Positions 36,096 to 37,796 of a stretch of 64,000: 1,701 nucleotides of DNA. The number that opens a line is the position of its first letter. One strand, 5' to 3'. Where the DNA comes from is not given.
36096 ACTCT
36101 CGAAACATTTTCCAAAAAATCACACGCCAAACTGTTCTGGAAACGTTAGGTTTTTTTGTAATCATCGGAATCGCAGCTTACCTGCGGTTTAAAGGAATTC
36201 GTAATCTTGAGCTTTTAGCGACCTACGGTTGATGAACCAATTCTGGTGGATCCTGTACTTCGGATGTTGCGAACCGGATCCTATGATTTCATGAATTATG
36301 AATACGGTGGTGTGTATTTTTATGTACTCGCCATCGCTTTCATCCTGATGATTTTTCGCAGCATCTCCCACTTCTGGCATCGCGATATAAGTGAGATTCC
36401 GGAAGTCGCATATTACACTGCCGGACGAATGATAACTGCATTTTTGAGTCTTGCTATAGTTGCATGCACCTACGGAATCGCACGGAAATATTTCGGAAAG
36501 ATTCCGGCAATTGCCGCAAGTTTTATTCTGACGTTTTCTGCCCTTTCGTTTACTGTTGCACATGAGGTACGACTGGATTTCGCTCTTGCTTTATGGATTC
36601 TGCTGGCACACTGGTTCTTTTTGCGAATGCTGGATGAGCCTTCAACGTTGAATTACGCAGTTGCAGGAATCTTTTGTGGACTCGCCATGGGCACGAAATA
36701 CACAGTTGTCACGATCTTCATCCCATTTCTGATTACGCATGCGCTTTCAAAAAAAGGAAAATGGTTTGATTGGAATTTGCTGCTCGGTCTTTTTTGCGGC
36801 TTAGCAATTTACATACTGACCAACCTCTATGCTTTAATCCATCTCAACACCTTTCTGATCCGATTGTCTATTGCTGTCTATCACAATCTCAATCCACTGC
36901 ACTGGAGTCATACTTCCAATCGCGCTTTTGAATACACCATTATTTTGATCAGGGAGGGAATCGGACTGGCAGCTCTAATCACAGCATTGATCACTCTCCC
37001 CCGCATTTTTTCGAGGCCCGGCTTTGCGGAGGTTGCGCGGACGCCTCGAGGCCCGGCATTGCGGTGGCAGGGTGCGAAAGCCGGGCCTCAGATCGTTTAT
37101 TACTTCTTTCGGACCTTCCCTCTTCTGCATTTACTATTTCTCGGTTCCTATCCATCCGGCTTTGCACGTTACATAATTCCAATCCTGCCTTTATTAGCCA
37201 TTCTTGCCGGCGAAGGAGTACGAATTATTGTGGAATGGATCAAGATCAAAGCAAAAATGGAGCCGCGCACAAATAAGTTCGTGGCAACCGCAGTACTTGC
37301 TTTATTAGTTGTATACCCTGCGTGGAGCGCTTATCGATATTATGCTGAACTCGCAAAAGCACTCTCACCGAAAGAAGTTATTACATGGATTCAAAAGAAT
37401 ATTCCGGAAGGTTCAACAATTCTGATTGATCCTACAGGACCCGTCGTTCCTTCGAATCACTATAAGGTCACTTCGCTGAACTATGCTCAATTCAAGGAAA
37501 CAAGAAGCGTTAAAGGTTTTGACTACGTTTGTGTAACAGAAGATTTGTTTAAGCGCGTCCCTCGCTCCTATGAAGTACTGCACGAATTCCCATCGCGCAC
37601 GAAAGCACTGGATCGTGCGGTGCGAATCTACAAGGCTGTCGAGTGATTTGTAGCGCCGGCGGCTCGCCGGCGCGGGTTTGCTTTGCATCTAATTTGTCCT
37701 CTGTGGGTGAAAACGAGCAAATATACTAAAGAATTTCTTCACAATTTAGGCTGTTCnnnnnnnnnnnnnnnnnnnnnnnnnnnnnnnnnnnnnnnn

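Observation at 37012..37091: GC-rich palindromic repeat inserted in-frame inside a membrane-protein gene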

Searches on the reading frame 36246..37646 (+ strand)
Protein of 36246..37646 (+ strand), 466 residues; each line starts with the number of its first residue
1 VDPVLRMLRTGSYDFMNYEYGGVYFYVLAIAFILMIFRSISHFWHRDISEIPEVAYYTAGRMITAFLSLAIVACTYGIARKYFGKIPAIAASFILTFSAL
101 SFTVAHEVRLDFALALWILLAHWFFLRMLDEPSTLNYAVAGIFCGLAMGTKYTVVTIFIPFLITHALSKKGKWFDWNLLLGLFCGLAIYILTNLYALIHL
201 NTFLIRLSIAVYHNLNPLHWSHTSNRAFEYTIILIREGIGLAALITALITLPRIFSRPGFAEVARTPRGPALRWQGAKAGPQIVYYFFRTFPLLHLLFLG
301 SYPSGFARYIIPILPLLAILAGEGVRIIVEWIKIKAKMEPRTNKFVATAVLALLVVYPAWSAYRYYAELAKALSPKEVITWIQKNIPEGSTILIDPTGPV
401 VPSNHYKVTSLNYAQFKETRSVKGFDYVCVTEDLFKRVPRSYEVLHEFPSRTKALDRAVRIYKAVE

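Call 7: search_protein_families(library=pfam, proteins=[window:36246-37646:+], max_evalue=0.01)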
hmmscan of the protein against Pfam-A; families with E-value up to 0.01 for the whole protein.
window:36246-37646:+ (466 aa): 3 families
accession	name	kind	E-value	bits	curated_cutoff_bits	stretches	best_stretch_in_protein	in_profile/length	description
PF13231.12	PMT_2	-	5.5e-14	53.1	26.1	1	59-188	23-153/160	Dolichyl-phosphate-mannose-protein mannosyltransferase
PF02366.24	PMT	-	1.3e-06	28.6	22.7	1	41-207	64-228/245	Dolichyl-phosphate-mannose-protein mannosyltransferase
PF19529.4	DUF6057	-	0.0046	16.4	29.8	0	56-213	69-226/569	Family of unknown function (DUF6057)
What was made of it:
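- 35921..37646 (+): Host gene: a GT-C fold (PMT_2/GT39-type) membrane glycosyltransferase. In the window it is split into ORF 35921-36232 and ORF 36246-37646. Pfam PMT_2 E = 5.5e-14 (call 7).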

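Call 11: find_homologous_proteins(query=window:36246-37646:+, max_evalue=0.00001)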
Query window:36246-37646:+ (466 aa): 30 proteins with E <= 0.00001 among 8000 candidates.
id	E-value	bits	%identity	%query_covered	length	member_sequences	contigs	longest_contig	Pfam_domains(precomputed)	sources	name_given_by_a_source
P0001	0.0e+0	1047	100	100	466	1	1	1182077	PF02366.25,PF13231.13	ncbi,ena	-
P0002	6.2e-258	874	83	100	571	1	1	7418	PF02366.25,PF13231.13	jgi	jgi:4-amino-4-deoxy-L-arabinose transferase-like glycosyltransferase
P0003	2.5e-257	872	84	100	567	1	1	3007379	PF02366.25,PF13231.13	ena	-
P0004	8.6e-255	864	84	100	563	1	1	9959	PF02366.25,PF13231.13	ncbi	-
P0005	3.7e-254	862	83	100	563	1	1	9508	PF02366.25,PF13231.13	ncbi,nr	ncbi:glycosyltransferase family 39 protein [bacterium]|nr:glycosyltransferase family 39 protein [bac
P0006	1.5e-252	856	82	100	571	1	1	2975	PF02366.25,PF13231.13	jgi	jgi:4-amino-4-deoxy-L-arabinose transferase-like glycosyltransferase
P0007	4.1e-247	838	80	100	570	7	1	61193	PF02366.25,PF13231.13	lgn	-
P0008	1.2e-245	834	80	100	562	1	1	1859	PF02366.25,PF13231.13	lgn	-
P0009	4.5e-242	822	79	100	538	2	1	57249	PF02366.25,PF13231.13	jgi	jgi:4-amino-4-deoxy-L-arabinose transferase-like glycosyltransferase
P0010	5.8e-237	805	78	100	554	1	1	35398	PF02366.25,PF13231.13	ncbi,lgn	-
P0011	1.6e-235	800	78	100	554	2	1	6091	PF02366.25,PF13231.13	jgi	jgi:4-amino-4-deoxy-L-arabinose transferase-like glycosyltransferase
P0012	5.8e-230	782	76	100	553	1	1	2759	PF02366.25,PF13231.13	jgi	jgi:4-amino-4-deoxy-L-arabinose transferase-like glycosyltransferase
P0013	6.4e-214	729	83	86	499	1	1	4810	PF02366.25,PF13231.13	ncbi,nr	ncbi:glycosyltransferase family 39 protein, partial [bacterium]|nr:glycosyltransferase family 39 pro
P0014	4.9e-205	700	70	100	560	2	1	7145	PF13231.13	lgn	-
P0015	3.0e-184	631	59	100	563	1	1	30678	PF02366.25,PF13231.13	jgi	jgi:4-amino-4-deoxy-L-arabinose transferase-like glycosyltransferase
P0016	2.6e-182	625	58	100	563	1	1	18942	PF02366.25,PF13231.13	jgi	jgi:4-amino-4-deoxy-L-arabinose transferase-like glycosyltransferase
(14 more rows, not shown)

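Call 16: find_encoding_contigs(protein=P0001, flank=10000, max_places=3)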
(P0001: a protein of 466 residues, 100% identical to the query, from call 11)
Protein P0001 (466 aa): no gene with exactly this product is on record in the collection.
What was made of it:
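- Tried and rejected: The window's own contig. find_encoding_contigs found no record for the window's own product P0001 (call 16), so the rest of the 1.18-Mb contig could not be read.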

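Call 17: find_encoding_contigs(protein=P0003, flank=10000, max_places=2)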
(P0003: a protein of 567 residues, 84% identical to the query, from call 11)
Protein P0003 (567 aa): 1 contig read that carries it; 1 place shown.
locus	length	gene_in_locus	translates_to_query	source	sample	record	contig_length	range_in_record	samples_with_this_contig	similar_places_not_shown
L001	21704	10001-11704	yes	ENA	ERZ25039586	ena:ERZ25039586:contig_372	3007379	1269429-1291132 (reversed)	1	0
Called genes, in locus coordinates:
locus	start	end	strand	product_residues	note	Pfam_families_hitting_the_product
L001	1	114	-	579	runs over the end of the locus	PF02743:dCache_1, PF00672:HAMP, PF01966:HD, PF13487:HD_5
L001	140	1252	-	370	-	PF01590:GAF, PF13185:GAF_2, PF13492:GAF_3, PF00211:Guanylate_cyc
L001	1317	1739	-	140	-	PF16697:Yop-YscD_cpl, PF00498:FHA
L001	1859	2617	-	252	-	PF04012:PspA_IM30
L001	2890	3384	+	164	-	PF00355:Rieske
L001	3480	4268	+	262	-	PF00033:Cytochrome_B, PF13631:Cytochrom_B_N_2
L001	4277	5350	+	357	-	PF00032:Cytochrom_B_C (weak)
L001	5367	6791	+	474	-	PF02433:FixO (weak)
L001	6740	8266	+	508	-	PF00034:Cytochrom_C, PF13442:Cytochrome_CBB3 (faint), PF02433:FixO (weak), PF00034:Cytochrom_C (weak)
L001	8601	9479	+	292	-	PF13513:HEAT_EZ (faint), PF02985:HEAT (faint), PF03130:HEAT_PBS (faint), PF13646:HEAT_2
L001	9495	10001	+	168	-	PF12867:DinB_2 (weak)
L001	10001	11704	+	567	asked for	PF02366:PMT (weak), PF13231:PMT_2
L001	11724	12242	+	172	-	-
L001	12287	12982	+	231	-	PF00702:Hydrolase, PF12710:HAD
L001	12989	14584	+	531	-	PF09861:Lar_N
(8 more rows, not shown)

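Call 18: find_encoding_contigs(protein=P0007, flank=10000, max_places=2)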
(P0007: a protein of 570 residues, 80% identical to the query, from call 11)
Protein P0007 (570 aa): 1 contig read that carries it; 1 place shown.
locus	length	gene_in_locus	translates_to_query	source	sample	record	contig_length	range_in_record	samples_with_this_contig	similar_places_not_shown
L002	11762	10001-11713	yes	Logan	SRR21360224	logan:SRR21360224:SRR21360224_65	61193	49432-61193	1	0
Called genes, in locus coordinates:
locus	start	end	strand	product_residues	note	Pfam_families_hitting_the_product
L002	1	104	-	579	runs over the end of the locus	PF02743:dCache_1, PF00672:HAMP, PF01966:HD, PF13487:HD_5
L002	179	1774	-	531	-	PF16697:Yop-YscD_cpl, PF00498:FHA, PF01590:GAF, PF13185:GAF_2, PF13492:GAF_3, PF00211:Guanylate_cyc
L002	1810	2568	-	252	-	PF04012:PspA_IM30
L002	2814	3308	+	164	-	PF00355:Rieske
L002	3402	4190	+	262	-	PF00033:Cytochrome_B, PF13631:Cytochrom_B_N_2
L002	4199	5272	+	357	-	PF00032:Cytochrom_B_C (weak)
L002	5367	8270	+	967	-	PF13442:Cytochrome_CBB3 (faint), PF02433:FixO (weak), PF00034:Cytochrom_C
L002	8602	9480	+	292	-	PF13513:HEAT_EZ (faint), PF02985:HEAT (faint), PF03130:HEAT_PBS (faint), PF13646:HEAT_2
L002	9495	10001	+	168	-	PF12867:DinB_2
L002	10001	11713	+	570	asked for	PF02366:PMT, PF13231:PMT_2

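Call 19: find_encoding_contigs(protein=P0010, flank=10000, max_places=2)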
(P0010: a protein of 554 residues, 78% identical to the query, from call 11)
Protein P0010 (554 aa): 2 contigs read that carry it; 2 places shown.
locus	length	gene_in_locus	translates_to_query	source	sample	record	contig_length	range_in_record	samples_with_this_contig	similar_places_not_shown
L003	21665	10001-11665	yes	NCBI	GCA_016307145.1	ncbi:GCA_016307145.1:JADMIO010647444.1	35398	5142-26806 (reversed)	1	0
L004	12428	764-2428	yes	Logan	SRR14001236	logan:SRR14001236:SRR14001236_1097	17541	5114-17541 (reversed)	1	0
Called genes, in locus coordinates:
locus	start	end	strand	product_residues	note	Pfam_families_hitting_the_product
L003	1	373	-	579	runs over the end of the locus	PF02743:dCache_1, PF00672:HAMP, PF01966:HD, PF13487:HD_5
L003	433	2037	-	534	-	PF16697:Yop-YscD_cpl, PF00498:FHA, PF01590:GAF, PF13185:GAF_2, PF13492:GAF_3, PF00211:Guanylate_cyc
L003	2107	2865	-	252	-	PF04012:PspA_IM30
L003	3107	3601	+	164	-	PF00355:Rieske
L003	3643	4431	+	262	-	PF00033:Cytochrome_B, PF13631:Cytochrom_B_N_2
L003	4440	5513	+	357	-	PF00032:Cytochrom_B_C (weak)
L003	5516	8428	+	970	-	PF13442:Cytochrome_CBB3 (faint), PF02433:FixO (weak), PF00034:Cytochrom_C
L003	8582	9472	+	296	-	PF13513:HEAT_EZ (faint), PF02985:HEAT (faint), PF03130:HEAT_PBS (faint), PF13646:HEAT_2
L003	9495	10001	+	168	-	PF12867:DinB_2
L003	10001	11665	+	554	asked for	PF02366:PMT, PF13231:PMT_2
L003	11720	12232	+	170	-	-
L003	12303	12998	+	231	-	PF00702:Hydrolase, PF12710:HAD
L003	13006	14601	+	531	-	PF09861:Lar_N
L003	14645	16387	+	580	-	PF16697:Yop-YscD_cpl, PF00498:FHA, PF11849:DUF3369 (weak), PF01590:GAF, PF13185:GAF_2, PF13492:GAF_3, PF00512:HisKA, PF02518:HATPase_c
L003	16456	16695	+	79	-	-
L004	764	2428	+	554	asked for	PF02366:PMT, PF13231:PMT_2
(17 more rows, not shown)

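Call 26: find_encoding_contigs(protein=P0009, flank=10000, max_places=1)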
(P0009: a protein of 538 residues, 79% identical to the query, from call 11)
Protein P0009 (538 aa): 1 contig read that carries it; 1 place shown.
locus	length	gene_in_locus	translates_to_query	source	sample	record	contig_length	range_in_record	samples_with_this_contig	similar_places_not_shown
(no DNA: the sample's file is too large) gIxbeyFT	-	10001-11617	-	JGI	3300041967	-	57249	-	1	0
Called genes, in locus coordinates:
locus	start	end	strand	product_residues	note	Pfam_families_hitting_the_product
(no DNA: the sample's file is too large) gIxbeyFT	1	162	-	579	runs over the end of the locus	PF02743:dCache_1, PF00672:HAMP, PF01966:HD, PF13487:HD_5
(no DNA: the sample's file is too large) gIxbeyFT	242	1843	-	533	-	PF16697:Yop-YscD_cpl, PF00498:FHA, PF01590:GAF, PF13185:GAF_2, PF13492:GAF_3, PF00211:Guanylate_cyc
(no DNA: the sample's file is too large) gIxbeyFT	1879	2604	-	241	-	PF04012:PspA_IM30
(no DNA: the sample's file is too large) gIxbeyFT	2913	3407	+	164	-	PF00355:Rieske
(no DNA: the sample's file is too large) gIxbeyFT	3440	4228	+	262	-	PF00033:Cytochrome_B, PF13631:Cytochrom_B_N_2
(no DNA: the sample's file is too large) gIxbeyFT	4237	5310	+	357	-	PF00032:Cytochrom_B_C (weak)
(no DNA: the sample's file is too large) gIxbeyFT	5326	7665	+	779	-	-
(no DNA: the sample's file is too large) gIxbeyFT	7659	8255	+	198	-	-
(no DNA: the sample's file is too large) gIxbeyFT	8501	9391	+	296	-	PF13513:HEAT_EZ (faint), PF03130:HEAT_PBS (faint), PF02985:HEAT (faint), PF13646:HEAT_2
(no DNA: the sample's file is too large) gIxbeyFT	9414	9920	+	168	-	PF12867:DinB_2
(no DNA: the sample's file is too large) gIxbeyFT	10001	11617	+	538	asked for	PF02366:PMT, PF13231:PMT_2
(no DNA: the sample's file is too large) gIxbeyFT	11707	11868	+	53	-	-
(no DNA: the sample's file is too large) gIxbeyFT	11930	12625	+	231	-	PF00702:Hydrolase, PF12710:HAD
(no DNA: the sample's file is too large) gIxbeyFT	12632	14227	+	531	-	PF09861:Lar_N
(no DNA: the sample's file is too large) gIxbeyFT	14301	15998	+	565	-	PF00498:FHA, PF16697:Yop-YscD_cpl, PF11849:DUF3369 (weak), PF01590:GAF, PF13185:GAF_2, PF13492:GAF_3, PF00512:HisKA, PF02518:HATPase_c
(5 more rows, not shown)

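Call 27: find_encoding_contigs(protein=P0015, flank=10000, max_places=1)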
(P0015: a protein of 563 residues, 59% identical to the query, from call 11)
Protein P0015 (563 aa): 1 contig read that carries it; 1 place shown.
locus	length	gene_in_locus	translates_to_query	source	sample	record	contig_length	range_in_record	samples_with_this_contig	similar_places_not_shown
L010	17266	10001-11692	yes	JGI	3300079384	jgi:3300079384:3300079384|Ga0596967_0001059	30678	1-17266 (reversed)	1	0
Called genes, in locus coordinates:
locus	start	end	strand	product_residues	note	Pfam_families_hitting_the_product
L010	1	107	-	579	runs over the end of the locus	PF02743:dCache_1, PF00672:HAMP, PF01966:HD, PF13487:HD_5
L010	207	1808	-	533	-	PF16697:Yop-YscD_cpl, PF00498:FHA, PF01590:GAF, PF13185:GAF_2, PF13492:GAF_3, PF00211:Guanylate_cyc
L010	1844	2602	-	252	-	PF04012:PspA_IM30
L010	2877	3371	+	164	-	PF00355:Rieske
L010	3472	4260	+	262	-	PF00033:Cytochrome_B, PF13631:Cytochrom_B_N_2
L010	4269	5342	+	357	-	PF00032:Cytochrom_B_C (weak)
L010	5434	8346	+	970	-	PF13442:Cytochrome_CBB3 (faint), PF02433:FixO (weak), PF00034:Cytochrom_C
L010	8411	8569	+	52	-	-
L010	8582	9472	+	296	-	PF13513:HEAT_EZ (faint), PF02985:HEAT (faint), PF03130:HEAT_PBS (faint), PF13646:HEAT_2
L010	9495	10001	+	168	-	PF12867:DinB_2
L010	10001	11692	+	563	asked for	PF02366:PMT, PF13231:PMT_2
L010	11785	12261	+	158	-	PF20461:DUF6714 (weak)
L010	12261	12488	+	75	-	-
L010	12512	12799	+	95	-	-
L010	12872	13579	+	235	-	PF00702:Hydrolase, PF12710:HAD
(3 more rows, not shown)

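Call 28: find_encoding_contigs(protein=P0002, flank=10000, max_places=1)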
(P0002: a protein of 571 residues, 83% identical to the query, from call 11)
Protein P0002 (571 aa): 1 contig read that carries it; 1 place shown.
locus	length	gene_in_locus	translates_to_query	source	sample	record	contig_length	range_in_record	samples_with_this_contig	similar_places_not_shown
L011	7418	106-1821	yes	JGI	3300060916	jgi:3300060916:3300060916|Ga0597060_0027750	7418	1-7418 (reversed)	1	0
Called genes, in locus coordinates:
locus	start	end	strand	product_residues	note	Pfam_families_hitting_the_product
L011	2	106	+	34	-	?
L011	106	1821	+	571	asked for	PF02366:PMT, PF13231:PMT_2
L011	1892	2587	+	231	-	PF00702:Hydrolase, PF12710:HAD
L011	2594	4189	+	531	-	PF09861:Lar_N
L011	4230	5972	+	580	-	PF16697:Yop-YscD_cpl, PF00498:FHA, PF11849:DUF3369 (weak), PF01590:GAF, PF13185:GAF_2, PF13492:GAF_3, PF00512:HisKA, PF02518:HATPase_c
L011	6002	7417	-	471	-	PF26549:Tricorn_N (faint), PF26550:Tricorn_2nd (faint), PF00930:DPPIV_N (faint)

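Call 29: find_encoding_contigs(protein=P0005, flank=10000, max_places=1)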
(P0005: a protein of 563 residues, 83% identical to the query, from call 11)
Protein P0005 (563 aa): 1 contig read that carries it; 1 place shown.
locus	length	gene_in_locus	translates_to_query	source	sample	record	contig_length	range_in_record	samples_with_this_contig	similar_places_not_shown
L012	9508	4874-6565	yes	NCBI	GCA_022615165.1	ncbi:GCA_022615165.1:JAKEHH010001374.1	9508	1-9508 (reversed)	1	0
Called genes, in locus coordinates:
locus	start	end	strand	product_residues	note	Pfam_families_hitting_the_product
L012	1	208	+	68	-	?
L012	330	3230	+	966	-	PF02433:FixO (faint), PF13442:Cytochrome_CBB3 (faint), PF00034:Cytochrom_C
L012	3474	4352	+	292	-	PF13513:HEAT_EZ (faint), PF02985:HEAT (faint), PF03130:HEAT_PBS (faint), PF13646:HEAT_2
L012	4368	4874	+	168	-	PF12867:DinB_2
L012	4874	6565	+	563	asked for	PF02366:PMT, PF13231:PMT_2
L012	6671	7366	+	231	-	PF00702:Hydrolase, PF12710:HAD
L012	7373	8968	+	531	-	PF09861:Lar_N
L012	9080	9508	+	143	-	PF16697:Yop-YscD_cpl, PF00498:FHA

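Call 43: search_solved_structures(query=P0002, max_evalue=0.01)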
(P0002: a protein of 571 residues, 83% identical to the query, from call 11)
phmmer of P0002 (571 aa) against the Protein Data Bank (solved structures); distinct sequences matched with E-value up to 0.01: 0.
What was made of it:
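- Tried and rejected: Nothing (call 43).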
